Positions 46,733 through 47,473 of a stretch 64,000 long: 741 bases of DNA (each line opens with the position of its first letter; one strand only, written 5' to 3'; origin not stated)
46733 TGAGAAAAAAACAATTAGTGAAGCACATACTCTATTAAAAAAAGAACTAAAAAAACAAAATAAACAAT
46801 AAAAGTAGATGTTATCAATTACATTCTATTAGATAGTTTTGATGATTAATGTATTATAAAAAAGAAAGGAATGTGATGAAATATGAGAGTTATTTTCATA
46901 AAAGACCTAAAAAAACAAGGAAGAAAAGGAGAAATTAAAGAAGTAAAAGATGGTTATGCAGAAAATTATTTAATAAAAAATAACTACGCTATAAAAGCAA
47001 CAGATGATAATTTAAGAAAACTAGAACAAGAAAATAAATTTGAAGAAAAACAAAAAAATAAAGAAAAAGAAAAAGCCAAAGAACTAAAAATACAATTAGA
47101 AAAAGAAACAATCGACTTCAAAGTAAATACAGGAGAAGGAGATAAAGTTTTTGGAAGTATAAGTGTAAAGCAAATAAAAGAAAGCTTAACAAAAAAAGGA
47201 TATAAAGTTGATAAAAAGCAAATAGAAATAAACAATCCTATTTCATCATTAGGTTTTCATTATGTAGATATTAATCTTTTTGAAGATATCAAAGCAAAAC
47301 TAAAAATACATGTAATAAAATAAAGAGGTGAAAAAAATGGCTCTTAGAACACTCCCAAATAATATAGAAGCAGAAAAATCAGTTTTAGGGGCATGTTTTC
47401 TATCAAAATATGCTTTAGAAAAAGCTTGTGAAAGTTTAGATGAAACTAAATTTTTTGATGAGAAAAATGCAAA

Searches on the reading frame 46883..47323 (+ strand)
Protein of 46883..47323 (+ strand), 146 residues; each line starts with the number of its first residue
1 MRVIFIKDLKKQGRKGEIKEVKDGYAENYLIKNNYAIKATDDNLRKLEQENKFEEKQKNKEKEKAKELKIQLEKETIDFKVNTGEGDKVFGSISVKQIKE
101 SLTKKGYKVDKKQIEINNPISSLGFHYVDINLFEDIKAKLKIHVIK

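Call 60: find_encoding_contigs(protein=window:46883-47323:+, flank=10000, max_places=1)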
Protein window:46883-47323:+ (146 aa): 22 contigs read that carry it; 1 place shown.
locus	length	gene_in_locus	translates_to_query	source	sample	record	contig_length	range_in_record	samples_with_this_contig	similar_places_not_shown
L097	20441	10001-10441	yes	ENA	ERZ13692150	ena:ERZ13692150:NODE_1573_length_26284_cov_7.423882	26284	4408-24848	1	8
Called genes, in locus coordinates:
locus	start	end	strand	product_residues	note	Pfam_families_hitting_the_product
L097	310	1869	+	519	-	PF02195:ParB_N, PF17762:HTH_ParB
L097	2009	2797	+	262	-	PF00142:Fer4_NifH, PF01656:CbiA, PF02374:ArsA_ATPase, PF06564:CBP_BcsQ, PF09140:MipZ (weak), PF10609:ParA, PF13614:AAA_31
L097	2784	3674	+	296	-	PF02195:ParB_N, PF17762:HTH_ParB, PF01381:HTH_3 (faint)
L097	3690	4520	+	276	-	PF21088:MS_channel_1st, PF00924:MS_channel_2nd, PF21082:MS_channel_3rd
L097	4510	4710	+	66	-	PF06107:DUF951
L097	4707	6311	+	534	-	PF03806:ABG_transport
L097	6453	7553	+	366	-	PF01926:MMR_HSR1, PF02421:FeoB_N (weak), PF06071:YchF-GTPase_C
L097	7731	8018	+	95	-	PF01250:Ribosomal_S6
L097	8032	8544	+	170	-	PF00436:SSB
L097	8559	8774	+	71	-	PF01084:Ribosomal_S18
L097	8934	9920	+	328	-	PF01368:DHH, PF02272:DHHA1 (faint)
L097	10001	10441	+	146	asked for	PF01281:Ribosomal_L9_N, PF03948:Ribosomal_L9_C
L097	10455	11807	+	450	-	PF00772:DnaB, PF03796:DnaB_C, PF13481:AAA_25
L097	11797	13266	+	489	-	PF01476:LysM (weak), PF07501:G5, PF01551:Peptidase_M23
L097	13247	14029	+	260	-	PF23023:Anti-Pycsar_Apyc1, PF00753:Lactamase_B (weak), PF12706:Lactamase_B_2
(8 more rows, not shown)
